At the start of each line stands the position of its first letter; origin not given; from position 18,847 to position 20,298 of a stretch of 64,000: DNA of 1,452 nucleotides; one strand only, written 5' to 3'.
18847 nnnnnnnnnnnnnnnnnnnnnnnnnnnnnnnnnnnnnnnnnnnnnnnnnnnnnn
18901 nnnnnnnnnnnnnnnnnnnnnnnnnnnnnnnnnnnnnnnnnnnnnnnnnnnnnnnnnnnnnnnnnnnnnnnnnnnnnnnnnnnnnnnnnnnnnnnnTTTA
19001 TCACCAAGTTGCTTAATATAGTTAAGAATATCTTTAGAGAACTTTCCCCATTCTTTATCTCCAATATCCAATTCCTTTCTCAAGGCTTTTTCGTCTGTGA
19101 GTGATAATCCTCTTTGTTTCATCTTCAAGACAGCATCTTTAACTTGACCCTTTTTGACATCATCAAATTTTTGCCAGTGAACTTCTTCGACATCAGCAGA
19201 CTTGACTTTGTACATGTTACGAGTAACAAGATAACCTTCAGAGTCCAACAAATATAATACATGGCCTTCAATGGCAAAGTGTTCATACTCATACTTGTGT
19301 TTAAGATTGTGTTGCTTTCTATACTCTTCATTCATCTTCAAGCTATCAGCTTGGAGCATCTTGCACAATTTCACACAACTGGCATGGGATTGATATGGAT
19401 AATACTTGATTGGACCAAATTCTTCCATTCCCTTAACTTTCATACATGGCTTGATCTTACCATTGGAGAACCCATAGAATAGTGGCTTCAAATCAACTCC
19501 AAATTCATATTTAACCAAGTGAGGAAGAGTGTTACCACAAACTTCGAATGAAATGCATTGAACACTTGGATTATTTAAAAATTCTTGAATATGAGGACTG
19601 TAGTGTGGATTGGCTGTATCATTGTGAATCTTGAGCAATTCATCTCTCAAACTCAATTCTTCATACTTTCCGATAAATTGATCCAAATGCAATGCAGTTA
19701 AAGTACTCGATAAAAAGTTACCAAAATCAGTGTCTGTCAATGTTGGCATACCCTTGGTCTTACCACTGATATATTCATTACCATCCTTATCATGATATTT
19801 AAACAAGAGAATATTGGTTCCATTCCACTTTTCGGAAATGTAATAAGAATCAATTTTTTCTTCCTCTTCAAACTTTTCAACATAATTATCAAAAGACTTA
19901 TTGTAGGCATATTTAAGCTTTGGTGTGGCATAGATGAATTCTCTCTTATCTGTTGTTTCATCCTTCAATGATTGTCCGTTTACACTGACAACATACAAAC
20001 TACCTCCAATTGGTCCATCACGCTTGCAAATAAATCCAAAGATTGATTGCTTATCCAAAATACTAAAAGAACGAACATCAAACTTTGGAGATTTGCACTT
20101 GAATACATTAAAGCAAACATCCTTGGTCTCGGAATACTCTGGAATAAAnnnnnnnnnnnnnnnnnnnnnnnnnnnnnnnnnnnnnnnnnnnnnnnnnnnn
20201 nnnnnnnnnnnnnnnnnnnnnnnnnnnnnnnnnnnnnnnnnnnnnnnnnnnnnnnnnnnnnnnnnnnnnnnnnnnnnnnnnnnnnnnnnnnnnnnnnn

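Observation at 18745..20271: Two divergent paralogs of an Rnl2-family ATP-dependent RNA ligase, with the Rnl2-type C-terminal domain, in a non-kinetoplastid eukaryote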

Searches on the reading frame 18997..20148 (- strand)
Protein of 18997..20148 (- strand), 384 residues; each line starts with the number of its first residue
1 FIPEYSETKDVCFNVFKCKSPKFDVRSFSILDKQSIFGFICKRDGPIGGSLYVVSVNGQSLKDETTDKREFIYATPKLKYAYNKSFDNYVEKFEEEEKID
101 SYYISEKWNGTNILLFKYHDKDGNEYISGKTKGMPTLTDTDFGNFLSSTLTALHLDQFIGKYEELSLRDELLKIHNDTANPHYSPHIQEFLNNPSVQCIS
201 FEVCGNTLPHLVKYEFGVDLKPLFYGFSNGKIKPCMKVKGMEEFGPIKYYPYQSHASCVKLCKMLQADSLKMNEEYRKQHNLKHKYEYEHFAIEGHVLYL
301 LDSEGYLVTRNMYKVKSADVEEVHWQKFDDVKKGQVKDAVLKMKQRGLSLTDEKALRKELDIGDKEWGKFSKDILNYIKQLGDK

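Call 7: search_protein_families(library=pfam, proteins=[window:18997-20148:-], max_evalue=10)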
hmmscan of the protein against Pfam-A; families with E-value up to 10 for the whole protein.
seq(384 aa): 0 families

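Call 8: search_solved_structures(query=window:18997-20148:-, max_evalue=10, show_alignments=3)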
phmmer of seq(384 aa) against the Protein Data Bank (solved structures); distinct sequences matched with E-value up to 10: 2.
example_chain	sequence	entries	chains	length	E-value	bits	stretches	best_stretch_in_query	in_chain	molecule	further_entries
4cii_A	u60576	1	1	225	0.43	12.8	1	45-119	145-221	CAG PATHOGENICITY ISLAND PROTEIN (CAG18)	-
4x5u_A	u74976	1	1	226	0.43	12.8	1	45-119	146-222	Cag pathogenicity island protein (Cag18)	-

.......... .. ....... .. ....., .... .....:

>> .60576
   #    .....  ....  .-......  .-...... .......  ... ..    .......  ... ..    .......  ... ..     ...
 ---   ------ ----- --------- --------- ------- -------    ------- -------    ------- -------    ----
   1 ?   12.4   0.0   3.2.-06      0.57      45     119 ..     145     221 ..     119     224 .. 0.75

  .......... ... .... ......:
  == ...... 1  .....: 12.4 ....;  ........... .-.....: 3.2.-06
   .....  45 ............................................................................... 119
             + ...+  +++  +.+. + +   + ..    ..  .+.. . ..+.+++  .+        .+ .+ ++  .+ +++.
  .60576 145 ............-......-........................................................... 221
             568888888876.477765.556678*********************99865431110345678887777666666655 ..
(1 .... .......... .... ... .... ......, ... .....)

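Call 9: find_homologous_proteins(query=window:18997-20148:-, max_evalue=0.001)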
Query seq(384 aa) (384 aa): 17 proteins with E <= 0.001 among 1480 candidates.
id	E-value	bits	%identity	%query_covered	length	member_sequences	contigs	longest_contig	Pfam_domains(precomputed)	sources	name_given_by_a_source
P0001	1.4e-261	885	100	100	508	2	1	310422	-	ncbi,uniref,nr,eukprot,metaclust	ncbi:predicted protein [Naegleria gruberi]|uniref:Predicted protein n=1 Tax=Naegleria gruberi TaxID=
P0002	1.5e-189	648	71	100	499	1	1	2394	-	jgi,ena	-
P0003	5.9e-182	623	68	99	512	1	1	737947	-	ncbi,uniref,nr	ncbi:hypothetical protein C9374_000815 [Naegleria lovaniensis]|uniref:Uncharacterized protein n=1 Ta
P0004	4.9e-159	548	63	99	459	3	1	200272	-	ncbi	ncbi:hypothetical protein ABK040_003894 [Willaertia magna]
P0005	9.1e-156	537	70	84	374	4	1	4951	-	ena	-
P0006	1.3e-87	312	44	96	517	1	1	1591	-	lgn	-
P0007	2.0e-82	295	43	99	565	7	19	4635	PF13671.13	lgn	-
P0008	1.4e-75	273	43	95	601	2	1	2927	PF13671.13,PF08433.17,PF13238.13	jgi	jgi:predicted kinase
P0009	1.0e-67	247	39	93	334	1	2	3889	-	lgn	-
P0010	2.4e-66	242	37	92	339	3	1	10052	-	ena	-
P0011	3.0e-65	239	37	91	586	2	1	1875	-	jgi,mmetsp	mmetsp:Transcript_3541/g.10986 ORF Transcript_3541/g.10986 Transcript_3541/m.10986 type:complete len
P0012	5.5e-65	238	38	91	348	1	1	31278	-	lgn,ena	-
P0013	1.3e-62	230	37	92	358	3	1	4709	-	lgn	-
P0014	3.4e-61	226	40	90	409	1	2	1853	-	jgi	-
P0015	1.4e-60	224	40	86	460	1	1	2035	PF13671.13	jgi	jgi:predicted kinase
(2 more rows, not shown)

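Call 13: search_solved_structures(query=A1, max_evalue=10, show_alignments=4)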
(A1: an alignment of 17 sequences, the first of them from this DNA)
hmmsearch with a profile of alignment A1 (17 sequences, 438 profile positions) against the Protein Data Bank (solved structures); distinct sequences matched with E-value up to 10: 2.
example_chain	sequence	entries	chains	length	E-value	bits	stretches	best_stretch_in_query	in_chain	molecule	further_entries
4gq7_A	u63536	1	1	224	0.65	11.9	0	104-124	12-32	Flocculin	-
4lhk_A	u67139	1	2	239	0.88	11.4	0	105-124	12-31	Flocculin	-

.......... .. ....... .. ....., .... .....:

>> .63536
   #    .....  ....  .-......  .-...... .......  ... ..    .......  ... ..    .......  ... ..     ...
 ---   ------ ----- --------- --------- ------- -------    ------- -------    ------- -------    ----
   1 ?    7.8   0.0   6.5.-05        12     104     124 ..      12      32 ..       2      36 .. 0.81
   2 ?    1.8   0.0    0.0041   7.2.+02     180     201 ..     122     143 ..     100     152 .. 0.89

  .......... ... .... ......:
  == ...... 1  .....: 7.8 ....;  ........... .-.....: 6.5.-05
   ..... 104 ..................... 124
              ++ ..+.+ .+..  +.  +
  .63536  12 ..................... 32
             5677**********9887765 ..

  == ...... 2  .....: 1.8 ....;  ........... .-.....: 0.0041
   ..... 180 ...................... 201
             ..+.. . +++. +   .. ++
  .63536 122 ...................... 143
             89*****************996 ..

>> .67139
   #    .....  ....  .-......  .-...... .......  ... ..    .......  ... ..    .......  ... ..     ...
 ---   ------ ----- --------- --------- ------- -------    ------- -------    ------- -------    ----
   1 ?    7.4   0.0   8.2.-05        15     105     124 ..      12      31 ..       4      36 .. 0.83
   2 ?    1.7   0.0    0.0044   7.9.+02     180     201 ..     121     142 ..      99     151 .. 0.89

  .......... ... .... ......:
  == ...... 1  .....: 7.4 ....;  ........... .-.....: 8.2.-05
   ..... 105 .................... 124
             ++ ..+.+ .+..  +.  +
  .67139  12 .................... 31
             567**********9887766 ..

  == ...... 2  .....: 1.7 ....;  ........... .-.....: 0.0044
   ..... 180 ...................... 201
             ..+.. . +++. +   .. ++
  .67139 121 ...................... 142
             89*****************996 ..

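Call 22: list_cluster_members(proteins=[P0001, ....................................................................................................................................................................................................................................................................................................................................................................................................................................])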
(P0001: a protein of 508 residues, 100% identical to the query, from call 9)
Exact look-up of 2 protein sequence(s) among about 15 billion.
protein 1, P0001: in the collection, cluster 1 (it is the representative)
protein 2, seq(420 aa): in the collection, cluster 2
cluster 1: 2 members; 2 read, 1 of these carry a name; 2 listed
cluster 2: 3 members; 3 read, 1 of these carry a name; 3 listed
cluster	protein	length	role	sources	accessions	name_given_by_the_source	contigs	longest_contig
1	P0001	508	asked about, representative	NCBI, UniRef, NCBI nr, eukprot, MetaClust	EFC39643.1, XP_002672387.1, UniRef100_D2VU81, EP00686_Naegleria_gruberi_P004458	predicted protein [Naegleria gruberi] | Predicted protein n=1 Tax=Naegleria gruberi TaxID=5762 RepID=D2VU81_NAEGR | uncharacterized protein NAEGRDRAFT_59229 [Naegleria gruberi]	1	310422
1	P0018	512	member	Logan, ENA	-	-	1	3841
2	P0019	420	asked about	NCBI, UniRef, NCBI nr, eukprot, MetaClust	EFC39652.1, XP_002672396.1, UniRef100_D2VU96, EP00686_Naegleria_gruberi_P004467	predicted protein [Naegleria gruberi] | Predicted protein n=1 Tax=Naegleria gruberi TaxID=5762 RepID=D2VU96_NAEGR | uncharacterized protein NAEGRDRAFT_72583 [Naegleria gruberi]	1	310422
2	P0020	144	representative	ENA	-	-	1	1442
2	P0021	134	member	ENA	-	-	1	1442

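Call 24: predict_structure(alignment_id=A2)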
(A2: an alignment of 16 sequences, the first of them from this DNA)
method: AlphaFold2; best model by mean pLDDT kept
length: 384 residues; sequences in the alignment: 16
mean_pLDDT: 88.0   pTM: 0.80
mean pLDDT of the five models: 88.0, 87.1, 84.0, 83.8, 80.7
residues with pLDDT >= 90: 211; 70-90: 152; 50-70: 20; < 50: 1
segments of 3 or more residues with pLDDT < 50: none
pLDDT, mean of each block of 10 residues (from residue 1): 78 87 85 82 85 92 90 89 76 90 93 95 94 85 86 95 91 95 96 97 92 93 95 92 73 91 93 94 79 93 93 88 69 83 83 85 78 92 79
secondary structure, 60 per line:
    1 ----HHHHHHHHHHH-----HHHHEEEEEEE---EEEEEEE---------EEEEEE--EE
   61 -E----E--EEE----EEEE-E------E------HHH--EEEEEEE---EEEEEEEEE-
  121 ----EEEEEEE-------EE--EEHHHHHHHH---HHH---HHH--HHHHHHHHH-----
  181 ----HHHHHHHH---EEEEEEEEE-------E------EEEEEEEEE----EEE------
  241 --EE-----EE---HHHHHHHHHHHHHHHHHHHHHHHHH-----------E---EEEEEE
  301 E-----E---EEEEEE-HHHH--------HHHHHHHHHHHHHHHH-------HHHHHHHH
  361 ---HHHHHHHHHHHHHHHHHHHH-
elements in order: H5-15 H21-24 E25-31 E35-41 E51-56 E70-72 E77-80 E101-107 E111-119 E125-131 H145-152 H167-175 H185-192 E196-204 E219-227 E232-234 H255-279 E295-301 E311-316 H318-321 H330-345 H353-360 H364-383

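Call 27: fold_search(model_id=the predicted structure, library=pdb)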
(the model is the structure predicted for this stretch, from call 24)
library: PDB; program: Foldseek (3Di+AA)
matches with E <= 10: 333; with E <= 0.001: 13
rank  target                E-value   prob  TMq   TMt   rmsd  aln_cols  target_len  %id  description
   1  5d1o_B                9.5e-07  1.00  0.43  0.43  10.7       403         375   12  Archaeal ATP-dependent RNA ligase - form 1 (released 2016-03-09)
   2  6n0v_A                1.1e-06  1.00  0.41  0.40  11.1       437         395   12  tRNA ligase (released 2019-01-09)
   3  6n0t                  2.6e-06  1.00  0.42  0.42  10.3       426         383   12  tRNA ligase (released 2019-01-09)
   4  9qw7_A                5.9e-06  1.00  0.42  0.43  10.7       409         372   14  The crystal structure of the adenyly transferase domain of Candida glabrata tRNA ligase (released 2025-09-17)
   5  6n67                  8.0e-06  1.00  0.42  0.42  10.8       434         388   13  Crystal structure of the ligase domain of fungal tRNA ligase Trl1 (released 2019-07-03)
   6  9qw7_B                1.2e-05  1.00  0.42  0.43  10.2       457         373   12  The crystal structure of the adenyly transferase domain of Candida glabrata tRNA ligase (released 2025-09-17)
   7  3qwu_B                1.4e-05  1.00  0.40  0.42   9.7       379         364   15  Putative ATP-dependent DNA ligase from Aquifex aeolicus. (released 2011-03-16)
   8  8uch                  5.2e-05  1.00  0.43  0.43  10.0       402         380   11  Thermophilic RNA Ligase from Palaeococcus pacificus K92A + ATP (released 2024-02-21)
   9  2hvr_B                1.0e-04  1.00  0.32  0.37  17.2       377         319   13  Structure of T4 RNA Ligase 2 with Nicked 5'-Adenylated nucleic acid duplex containing a 3'-deoxyribonucleotide at the  (released 2006-10-17)
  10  8ucf                  1.7e-04  1.00  0.40  0.40  10.3       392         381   11  Thermophilic RNA Ligase from Palaeococcus pacificus K238G (released 2024-02-21)
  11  1xdn                  3.5e-04  0.96  0.23  0.32  14.2       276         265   15  High resolution crystal structure of an editosome enzyme from trypanosoma brucei: RNA editing ligase 1 (released 2004-12-07)
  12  6vt9                  5.9e-04  0.92  0.27  0.30  19.3       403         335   10  Naegleria gruberi RNA ligase E227A mutant with ATP and Mn (released 2020-04-08)
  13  6vt4                  6.2e-04  0.89  0.26  0.29  18.1       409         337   11  Naegleria gruberi RNA ligase R149A mutant apo (released 2020-04-08)
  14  5cou                  1.1e-03  0.98  0.26  0.29  13.5       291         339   10  Structure and mechanism of a eukaryal nick-sealing RNA ligase K170M+ATP (released 2015-10-28)
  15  6vt3                  1.6e-03  0.84  0.26  0.29  19.2       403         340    8  Naegleria gruberi RNA ligase K326A mutant apo (released 2020-04-08)
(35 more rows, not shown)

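Call 29: search_protein_representatives(alignment_id=A2)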
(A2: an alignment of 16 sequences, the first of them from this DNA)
Query: 16 sequences, 485 profile positions. Proteins with E-value up to 0.001 (for the whole library): 879; up to 1e-10: 495; up to 1e-30: 178. The best 150 are listed.
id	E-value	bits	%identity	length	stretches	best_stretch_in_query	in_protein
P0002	9.9e-173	591.9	-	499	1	4-410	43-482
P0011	9.0e-167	572.2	-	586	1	5-473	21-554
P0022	1.7e-156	538.4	-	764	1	4-476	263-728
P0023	6.3e-153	526.6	-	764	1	5-481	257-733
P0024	1.9e-152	525.0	-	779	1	3-484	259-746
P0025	2.4e-150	518.1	-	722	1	9-480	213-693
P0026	2.3e-147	508.2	-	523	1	4-454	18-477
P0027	1.9e-146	505.2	-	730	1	10-479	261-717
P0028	2.6e-140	485.0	-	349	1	11-359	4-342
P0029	2.6e-140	485.0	-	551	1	10-459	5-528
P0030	1.2e-139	482.7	-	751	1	9-467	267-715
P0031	2.1e-139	482.0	-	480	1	11-480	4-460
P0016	4.9e-139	480.8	-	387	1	123-484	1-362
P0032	7.1e-137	473.6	-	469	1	11-364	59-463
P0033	9.6e-137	473.2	-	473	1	51-471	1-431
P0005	3.9e-133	461.3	-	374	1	3-300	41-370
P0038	8.5e-127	440.4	-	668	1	22-479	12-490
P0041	3.0e-119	415.5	-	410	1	10-372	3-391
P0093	1.1e-44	169.6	-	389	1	14-305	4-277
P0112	3.2e-39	151.6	-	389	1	13-306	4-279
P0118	3.1e-38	148.3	-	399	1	11-307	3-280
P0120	9.3e-38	146.7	-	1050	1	30-467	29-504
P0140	1.5e-35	139.4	-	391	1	10-306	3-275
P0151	1.9e-34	135.8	-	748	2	32-334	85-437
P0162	3.2e-33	131.8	-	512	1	13-306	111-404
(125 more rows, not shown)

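Call 30: search_protein_families(library=pfam, proteins=[P0022, P0024, P0120, P0093, P0112, P0118, P0140, P0162, P0151, P0038], max_evalue=0.01)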
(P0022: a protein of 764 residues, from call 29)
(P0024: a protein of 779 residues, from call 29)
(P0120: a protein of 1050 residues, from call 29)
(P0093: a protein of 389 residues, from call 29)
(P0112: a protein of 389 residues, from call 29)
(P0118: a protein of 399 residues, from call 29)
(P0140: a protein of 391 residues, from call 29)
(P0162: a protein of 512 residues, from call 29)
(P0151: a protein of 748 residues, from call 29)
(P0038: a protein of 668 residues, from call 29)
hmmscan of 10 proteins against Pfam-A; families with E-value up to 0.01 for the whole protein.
P0022 (764 aa): 4 families
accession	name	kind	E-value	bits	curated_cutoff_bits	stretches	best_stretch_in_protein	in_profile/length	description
PF13671.12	AAA_33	-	3.7e-17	63.4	27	1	610-713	1-124/143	AAA domain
PF00149.33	Metallophos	-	5e-12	47.1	21.5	1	4-201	2-190/191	Calcineurin-like phosphoesterase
PF13238.12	AAA_18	-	9.3e-09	36.3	29.4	1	645-719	58-123/128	AAA domain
PF13207.12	AAA_17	-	0.00031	21.5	27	0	615-636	2-24/136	AAA domain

P0024 (779 aa): 4 families
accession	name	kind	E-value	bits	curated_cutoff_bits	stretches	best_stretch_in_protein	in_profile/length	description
PF13671.12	AAA_33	-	4.5e-14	53.4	27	1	617-737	1-137/143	AAA domain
PF00149.33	Metallophos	-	1.2e-10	42.6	21.5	1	4-202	2-190/191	Calcineurin-like phosphoesterase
PF13238.12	AAA_18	-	0.00028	21.8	29.4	1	618-674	1-54/128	AAA domain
PF08433.16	KTI12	-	0.00063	19.8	22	0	618-637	4-23/271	Chromatin associated protein KTI12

P0120 (1050 aa): 2 families
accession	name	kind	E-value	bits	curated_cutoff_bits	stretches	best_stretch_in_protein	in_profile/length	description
PF22547.2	2H-SAK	-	2.6e-16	60.5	27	1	614-748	1-122/124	Swiss Army Knife, 2H phosphoesterase domain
PF13671.12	AAA_33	-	1.2e-15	58.5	27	1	392-502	1-128/143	AAA domain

P0093 (389 aa): 0 families

P0112 (389 aa): 1 family
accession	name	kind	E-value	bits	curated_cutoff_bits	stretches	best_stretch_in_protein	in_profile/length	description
PF09414.15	RNA_ligase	-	0.0017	19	27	1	92-254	6-155/171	RNA ligase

P0118 (399 aa): 2 families
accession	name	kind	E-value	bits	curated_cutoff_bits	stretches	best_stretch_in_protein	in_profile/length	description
PF09414.15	RNA_ligase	-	0.00016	22.3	27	1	93-267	6-170/171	RNA ligase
PF09511.15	RNA_lig_T4_1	-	0.0022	18.3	28.3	1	88-268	44-221/227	RNA ligase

P0140 (391 aa): 0 families

P0162 (512 aa): 0 families

P0151 (748 aa): 2 families
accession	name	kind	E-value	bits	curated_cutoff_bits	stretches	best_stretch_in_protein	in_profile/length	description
PF13671.12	AAA_33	-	2.1e-14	54.5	27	1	536-704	2-142/143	AAA domain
PF08433.16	KTI12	-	0.00054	20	22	1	536-681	4-122/271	Chromatin associated protein KTI12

P0038 (668 aa): 8 families
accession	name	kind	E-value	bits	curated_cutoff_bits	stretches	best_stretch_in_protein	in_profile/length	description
PF13671.12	AAA_33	-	1.9e-13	51.3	27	1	365-486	1-141/143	AAA domain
PF08433.16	KTI12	-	5.9e-09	36.3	22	1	367-489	5-141/271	Chromatin associated protein KTI12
PF13238.12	AAA_18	-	2.5e-06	28.4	29.4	1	369-471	4-119/128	AAA domain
PF08302.16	tRNA_lig_CPD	-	8.1e-05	22.6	23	1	586-657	161-235/250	Fungal tRNA ligase phosphodiesterase domain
PF06414.18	Zeta_toxin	-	0.00021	21.3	22.3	1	358-398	11-54/199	Zeta toxin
PF01591.24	6PF2K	-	0.00028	20.7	27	0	408-507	88-197/223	6-phosphofructo-2-kinase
PF13207.12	AAA_17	-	0.00083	20.1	27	0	384-465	40-124/136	AAA domain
PF01712.25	dNK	-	0.0061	16.8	27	0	439-502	119-180/203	Deoxynucleoside kinase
